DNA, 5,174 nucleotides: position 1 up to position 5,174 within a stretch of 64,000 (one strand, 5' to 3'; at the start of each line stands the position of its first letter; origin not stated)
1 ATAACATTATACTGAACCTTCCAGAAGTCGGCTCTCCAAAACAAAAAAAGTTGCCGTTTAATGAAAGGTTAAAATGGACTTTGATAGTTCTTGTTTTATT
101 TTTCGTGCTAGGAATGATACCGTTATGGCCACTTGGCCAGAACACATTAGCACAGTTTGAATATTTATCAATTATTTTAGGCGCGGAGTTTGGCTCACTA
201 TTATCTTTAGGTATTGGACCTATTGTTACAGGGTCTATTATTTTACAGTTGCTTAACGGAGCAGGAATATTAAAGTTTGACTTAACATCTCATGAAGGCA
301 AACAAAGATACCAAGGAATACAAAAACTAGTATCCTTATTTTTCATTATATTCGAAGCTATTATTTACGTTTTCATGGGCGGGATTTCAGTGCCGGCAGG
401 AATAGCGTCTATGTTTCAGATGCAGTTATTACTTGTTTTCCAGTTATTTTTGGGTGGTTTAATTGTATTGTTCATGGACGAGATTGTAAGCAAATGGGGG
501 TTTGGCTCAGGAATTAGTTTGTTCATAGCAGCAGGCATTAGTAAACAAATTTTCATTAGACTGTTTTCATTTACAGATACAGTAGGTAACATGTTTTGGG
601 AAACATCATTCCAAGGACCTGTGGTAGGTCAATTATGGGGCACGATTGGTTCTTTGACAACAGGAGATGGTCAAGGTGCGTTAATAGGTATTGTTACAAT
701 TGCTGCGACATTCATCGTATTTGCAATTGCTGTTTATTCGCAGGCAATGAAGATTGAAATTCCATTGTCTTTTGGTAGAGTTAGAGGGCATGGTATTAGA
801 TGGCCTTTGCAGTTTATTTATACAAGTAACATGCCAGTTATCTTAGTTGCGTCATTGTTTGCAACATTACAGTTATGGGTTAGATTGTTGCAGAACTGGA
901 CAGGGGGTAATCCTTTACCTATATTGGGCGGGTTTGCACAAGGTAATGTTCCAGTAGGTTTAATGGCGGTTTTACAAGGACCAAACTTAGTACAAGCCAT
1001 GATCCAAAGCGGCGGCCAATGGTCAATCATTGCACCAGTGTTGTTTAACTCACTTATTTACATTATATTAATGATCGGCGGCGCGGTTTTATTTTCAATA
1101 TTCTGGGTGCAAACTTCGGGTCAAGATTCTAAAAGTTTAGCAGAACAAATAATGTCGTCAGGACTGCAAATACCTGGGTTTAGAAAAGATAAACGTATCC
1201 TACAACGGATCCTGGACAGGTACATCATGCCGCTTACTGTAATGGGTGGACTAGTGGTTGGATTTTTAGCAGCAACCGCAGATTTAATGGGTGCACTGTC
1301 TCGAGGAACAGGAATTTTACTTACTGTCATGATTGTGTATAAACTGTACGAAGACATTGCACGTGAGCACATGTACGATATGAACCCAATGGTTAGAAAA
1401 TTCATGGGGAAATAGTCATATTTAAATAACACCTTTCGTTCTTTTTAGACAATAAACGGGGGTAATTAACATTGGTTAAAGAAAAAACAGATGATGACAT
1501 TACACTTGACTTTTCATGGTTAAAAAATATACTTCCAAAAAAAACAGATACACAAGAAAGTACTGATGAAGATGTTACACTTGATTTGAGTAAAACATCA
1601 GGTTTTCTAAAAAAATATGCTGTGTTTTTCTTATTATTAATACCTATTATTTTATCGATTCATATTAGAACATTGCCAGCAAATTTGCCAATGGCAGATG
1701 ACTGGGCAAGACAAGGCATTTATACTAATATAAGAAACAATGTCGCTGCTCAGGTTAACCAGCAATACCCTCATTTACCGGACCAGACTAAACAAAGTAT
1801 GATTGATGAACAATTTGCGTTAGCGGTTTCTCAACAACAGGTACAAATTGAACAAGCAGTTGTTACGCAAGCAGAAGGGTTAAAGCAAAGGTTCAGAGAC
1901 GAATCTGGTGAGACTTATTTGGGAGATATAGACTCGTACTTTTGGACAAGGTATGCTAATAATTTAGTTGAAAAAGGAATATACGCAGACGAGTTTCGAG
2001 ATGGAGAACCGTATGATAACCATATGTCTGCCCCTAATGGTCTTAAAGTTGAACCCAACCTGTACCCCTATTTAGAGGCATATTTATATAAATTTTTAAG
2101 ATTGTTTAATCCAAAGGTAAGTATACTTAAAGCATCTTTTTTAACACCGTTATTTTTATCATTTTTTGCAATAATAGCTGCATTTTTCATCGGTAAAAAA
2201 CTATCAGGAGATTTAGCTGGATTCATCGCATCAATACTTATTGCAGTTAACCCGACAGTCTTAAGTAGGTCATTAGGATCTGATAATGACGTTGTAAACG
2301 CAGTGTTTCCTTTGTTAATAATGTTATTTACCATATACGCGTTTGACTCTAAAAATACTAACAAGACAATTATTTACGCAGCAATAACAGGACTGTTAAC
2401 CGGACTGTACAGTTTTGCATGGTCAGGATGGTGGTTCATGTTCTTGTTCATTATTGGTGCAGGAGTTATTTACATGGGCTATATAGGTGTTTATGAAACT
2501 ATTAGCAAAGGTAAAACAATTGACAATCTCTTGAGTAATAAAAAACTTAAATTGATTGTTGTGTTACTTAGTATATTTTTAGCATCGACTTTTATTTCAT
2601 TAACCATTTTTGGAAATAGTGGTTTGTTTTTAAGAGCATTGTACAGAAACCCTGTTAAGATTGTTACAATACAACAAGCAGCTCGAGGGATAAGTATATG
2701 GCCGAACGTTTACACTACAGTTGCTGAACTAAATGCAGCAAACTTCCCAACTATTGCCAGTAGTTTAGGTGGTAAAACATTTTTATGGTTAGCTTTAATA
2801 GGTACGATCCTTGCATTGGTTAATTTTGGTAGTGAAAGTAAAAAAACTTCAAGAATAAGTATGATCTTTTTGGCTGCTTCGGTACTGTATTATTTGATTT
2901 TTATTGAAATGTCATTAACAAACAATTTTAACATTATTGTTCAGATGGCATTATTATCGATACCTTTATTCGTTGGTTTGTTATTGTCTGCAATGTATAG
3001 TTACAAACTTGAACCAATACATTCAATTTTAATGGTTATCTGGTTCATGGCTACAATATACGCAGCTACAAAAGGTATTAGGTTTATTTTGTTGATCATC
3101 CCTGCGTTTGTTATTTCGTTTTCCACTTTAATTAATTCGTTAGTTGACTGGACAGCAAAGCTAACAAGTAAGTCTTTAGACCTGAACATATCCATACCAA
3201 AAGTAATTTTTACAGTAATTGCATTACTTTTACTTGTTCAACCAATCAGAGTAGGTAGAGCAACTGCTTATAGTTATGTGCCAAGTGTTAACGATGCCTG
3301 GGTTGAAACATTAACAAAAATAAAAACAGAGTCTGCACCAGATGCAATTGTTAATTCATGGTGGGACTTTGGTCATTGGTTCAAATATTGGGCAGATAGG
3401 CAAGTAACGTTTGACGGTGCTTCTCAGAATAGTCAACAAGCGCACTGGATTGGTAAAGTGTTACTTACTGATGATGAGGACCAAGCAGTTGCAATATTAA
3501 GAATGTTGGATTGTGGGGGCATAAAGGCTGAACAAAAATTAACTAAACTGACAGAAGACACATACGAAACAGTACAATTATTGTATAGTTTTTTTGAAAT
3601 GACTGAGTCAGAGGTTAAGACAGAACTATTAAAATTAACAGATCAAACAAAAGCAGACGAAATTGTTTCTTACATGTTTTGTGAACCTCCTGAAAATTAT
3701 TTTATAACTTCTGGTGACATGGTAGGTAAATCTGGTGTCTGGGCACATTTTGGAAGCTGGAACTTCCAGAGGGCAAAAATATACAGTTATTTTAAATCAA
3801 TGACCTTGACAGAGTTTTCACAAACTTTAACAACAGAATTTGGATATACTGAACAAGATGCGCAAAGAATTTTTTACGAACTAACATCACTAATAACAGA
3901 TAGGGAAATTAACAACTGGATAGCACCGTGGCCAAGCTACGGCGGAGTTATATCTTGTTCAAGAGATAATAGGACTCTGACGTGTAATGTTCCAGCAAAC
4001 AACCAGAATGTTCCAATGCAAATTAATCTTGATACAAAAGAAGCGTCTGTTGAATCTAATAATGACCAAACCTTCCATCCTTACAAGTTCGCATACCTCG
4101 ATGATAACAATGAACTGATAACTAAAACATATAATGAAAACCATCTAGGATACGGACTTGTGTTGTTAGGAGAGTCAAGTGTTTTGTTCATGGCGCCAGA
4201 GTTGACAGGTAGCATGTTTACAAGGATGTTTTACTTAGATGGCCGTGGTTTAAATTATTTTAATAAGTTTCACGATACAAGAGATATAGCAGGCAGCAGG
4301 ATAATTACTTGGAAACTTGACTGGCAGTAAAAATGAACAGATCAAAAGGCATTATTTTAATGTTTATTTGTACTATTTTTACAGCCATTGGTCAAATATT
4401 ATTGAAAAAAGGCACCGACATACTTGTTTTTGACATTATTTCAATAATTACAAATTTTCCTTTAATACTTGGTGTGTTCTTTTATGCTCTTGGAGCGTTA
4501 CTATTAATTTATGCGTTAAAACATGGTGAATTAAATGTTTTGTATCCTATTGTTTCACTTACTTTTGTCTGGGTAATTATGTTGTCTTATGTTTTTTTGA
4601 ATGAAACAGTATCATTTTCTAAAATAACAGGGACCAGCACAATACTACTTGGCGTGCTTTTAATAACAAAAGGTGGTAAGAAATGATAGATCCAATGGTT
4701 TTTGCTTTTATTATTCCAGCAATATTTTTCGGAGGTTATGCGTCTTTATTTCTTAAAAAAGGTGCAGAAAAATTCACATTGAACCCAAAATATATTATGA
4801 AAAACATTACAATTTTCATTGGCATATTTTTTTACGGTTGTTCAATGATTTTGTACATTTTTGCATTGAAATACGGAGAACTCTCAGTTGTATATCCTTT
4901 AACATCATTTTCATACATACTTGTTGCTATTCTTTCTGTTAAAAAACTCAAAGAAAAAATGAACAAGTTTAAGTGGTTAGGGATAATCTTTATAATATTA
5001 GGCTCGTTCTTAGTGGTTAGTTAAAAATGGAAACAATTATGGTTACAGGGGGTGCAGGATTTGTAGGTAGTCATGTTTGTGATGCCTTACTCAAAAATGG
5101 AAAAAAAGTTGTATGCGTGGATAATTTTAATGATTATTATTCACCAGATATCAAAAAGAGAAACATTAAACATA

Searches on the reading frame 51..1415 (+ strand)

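Call 32: search_protein_families(library=pfam, proteins=[window:51-1415:+], max_evalue=0.00001)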
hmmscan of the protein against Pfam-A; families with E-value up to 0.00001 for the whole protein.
window:51-1415:+ (454 aa): 1 family
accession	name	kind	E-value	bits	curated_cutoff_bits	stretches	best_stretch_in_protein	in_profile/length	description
PF00344.25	SecY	-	1.5e-62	212.1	32.2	1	49-433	1-306/306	SecY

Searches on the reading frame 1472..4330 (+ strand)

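Call 32: search_protein_families(library=pfam, proteins=[window:1472-4330:+], max_evalue=0.00001)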
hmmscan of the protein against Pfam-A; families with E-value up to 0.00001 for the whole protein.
window:1472-4330:+ (952 aa): 2 families
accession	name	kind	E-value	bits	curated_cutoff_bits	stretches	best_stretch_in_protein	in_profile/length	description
PF02516.20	STT3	-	6.3e-35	121.9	24.5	1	129-589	8-399/405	Oligosaccharyl transferase STT3, N-terminal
PF21436.2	STT3-PglB_core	-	8.4e-08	33.2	23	1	626-682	4-58/131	STT3/PglB/AglB core domain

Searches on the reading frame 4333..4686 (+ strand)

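Call 32: search_protein_families(library=pfam, proteins=[window:4333-4686:+], max_evalue=0.00001)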
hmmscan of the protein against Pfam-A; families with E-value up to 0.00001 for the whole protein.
window:4333-4686:+ (117 aa): 1 family
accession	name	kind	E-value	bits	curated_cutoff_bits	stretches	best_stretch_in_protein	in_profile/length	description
PF00892.27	EamA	-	5.9e-09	36.7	28.2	1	11-112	39-134/135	EamA-like transporter family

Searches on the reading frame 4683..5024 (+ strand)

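Call 32: search_protein_families(library=pfam, proteins=[window:4683-5024:+], max_evalue=0.00001)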
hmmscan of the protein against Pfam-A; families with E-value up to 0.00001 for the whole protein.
window:4683-5024:+ (113 aa): 3 families
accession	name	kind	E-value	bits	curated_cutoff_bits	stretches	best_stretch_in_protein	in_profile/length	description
PF00892.27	EamA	-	1.3e-12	48.6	28.2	1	13-112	37-134/135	EamA-like transporter family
PF05653.20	Mg_trans_NIPA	-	2.3e-06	27.5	26.2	1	57-112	65-120/295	Magnesium transporter NIPA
PF10639.15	TMEM234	-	8.7e-06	26.2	30.1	0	29-112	29-113/113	Putative transmembrane family 234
